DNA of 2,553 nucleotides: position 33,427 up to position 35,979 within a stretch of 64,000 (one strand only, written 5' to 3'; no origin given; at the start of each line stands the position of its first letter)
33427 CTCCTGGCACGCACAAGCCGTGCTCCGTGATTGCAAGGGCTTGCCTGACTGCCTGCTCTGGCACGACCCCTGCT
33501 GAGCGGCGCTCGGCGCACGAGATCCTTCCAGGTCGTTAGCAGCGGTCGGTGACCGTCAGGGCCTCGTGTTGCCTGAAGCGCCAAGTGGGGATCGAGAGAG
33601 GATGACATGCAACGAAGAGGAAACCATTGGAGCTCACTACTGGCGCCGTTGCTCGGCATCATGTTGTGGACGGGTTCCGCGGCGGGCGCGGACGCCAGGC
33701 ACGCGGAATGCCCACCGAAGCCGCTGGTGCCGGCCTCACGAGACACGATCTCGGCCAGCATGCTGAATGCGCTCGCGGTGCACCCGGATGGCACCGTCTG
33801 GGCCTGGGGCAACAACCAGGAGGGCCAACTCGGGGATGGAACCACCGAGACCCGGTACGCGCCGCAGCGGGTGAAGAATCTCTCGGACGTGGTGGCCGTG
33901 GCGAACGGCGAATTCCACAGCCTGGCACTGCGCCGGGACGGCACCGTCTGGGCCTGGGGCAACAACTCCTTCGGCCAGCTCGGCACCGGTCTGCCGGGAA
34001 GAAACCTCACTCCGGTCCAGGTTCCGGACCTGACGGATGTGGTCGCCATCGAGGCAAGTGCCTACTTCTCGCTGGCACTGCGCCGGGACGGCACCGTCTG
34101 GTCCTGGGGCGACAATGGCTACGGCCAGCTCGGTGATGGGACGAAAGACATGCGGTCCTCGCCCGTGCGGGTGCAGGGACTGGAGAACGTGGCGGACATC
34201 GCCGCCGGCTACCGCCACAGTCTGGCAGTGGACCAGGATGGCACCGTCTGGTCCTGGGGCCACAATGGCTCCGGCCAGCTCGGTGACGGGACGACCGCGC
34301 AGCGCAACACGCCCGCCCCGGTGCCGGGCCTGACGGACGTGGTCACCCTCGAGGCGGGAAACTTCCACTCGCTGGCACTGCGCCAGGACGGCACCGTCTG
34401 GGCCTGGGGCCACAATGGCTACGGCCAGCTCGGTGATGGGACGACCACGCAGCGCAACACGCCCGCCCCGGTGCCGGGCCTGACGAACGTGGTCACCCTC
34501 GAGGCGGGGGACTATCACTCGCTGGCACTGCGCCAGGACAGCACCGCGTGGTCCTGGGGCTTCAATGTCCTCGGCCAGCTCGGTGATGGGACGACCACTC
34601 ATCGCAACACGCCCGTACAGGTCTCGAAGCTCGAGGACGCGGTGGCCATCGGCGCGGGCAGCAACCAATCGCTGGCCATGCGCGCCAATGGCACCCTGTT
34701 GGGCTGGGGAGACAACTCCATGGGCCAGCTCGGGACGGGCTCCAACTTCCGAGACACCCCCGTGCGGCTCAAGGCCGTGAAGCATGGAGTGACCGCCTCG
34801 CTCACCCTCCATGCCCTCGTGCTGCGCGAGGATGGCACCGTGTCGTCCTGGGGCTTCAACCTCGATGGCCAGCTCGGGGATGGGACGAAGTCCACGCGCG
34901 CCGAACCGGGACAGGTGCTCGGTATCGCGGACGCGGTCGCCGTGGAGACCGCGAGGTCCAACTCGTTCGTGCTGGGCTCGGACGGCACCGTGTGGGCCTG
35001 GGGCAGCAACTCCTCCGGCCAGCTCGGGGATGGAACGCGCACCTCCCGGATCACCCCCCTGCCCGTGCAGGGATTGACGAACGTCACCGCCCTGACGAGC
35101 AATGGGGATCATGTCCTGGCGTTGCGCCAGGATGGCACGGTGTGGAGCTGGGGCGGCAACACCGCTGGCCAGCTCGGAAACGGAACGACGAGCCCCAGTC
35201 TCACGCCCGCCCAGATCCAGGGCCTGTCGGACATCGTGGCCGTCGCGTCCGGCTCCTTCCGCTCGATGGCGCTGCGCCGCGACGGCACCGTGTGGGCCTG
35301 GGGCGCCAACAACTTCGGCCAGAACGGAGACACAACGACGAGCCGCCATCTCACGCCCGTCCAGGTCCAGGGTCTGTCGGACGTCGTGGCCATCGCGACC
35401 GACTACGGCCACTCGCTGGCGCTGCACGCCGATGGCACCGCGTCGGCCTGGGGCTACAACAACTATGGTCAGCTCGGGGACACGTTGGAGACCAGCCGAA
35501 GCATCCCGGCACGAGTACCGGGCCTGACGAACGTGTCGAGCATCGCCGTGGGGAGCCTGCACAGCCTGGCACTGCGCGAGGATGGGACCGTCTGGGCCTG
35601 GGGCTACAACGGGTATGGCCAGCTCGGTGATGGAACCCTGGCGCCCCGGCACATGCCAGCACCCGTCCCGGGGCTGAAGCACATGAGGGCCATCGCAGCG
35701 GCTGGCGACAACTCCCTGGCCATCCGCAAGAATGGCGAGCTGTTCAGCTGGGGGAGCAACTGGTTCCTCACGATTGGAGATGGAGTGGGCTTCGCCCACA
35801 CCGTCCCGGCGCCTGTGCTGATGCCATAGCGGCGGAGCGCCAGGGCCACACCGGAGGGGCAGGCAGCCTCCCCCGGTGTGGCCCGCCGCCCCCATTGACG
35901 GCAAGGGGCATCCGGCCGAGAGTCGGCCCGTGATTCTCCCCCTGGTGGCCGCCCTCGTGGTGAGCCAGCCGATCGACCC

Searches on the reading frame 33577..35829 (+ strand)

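Call 63: search_protein_families(library=pfam, proteins=[window:33577-35829:+], max_evalue=0.0001)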
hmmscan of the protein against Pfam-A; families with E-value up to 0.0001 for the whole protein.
window:33577-35829:+ (750 aa): 6 families
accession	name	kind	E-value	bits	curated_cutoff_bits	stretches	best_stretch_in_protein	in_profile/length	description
PF25390.1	WD40_RLD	-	1.2e-213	709.5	150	4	411-686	41-333/363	RCC1-like domain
PF00415.24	RCC1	-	1.8e-157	512.3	21.7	11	171-218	1-50/50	Regulator of chromosome condensation (RCC1) repeat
PF13540.12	RCC1_2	-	1.6e-122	397.1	22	11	653-682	1-30/30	Regulator of chromosome condensation (RCC1) repeat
PF25384.1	Alsin_RLD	-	9.2e-23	81.6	100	0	174-239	244-311/405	Alsin RCC1-like domain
PF07494.17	Reg_prop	-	6.4e-07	29.3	20.4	0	212-225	6-19/24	Two component regulator propeller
PF16819.11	DUF5074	-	9.9e-06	25.3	27.2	0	456-538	179-246/353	Domain of unknown function (DUF5074)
